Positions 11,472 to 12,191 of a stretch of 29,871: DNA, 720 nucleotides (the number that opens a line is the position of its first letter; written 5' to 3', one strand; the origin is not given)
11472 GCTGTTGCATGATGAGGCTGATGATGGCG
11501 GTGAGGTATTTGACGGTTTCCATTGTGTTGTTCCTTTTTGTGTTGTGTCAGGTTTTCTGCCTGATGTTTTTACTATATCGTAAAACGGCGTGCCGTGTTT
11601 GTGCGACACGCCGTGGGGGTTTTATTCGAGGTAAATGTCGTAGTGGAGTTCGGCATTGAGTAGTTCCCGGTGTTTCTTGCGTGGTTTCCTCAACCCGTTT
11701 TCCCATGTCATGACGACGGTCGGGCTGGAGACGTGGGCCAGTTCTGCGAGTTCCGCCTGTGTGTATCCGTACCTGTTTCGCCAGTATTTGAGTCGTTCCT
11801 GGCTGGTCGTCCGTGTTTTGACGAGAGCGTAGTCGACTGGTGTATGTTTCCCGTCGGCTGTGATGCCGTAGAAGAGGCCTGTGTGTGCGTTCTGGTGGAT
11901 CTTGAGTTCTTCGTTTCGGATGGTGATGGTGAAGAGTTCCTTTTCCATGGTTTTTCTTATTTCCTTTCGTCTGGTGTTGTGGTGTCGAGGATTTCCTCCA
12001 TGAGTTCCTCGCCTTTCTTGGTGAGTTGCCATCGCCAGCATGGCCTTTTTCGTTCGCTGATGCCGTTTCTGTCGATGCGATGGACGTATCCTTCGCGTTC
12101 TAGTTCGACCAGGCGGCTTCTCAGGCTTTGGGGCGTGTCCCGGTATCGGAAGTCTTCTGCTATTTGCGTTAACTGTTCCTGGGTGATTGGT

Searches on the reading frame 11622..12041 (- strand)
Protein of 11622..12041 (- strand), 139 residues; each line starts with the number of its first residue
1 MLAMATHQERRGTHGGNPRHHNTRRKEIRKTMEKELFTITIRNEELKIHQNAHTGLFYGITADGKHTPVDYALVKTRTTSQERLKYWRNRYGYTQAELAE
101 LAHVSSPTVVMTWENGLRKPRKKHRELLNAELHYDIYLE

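Call 34: search_protein_families(library=pfam, proteins=[window:11622-12041:-], max_evalue=0.01)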
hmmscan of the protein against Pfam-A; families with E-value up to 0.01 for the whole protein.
window:11622-12041:- (139 aa): 3 families
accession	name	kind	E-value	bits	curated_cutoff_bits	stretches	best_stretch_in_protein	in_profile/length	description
PF01381.28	HTH_3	-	1.9e-05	25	23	1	84-122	1-38/55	Helix-turn-helix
PF13560.12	HTH_31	-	0.001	19.7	27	1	83-121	5-43/64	Helix-turn-helix domain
PF02838.20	Glyco_hydro_20b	-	0.0012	20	26.1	1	8-61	48-102/124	Glycosyl hydrolase family 20, domain 2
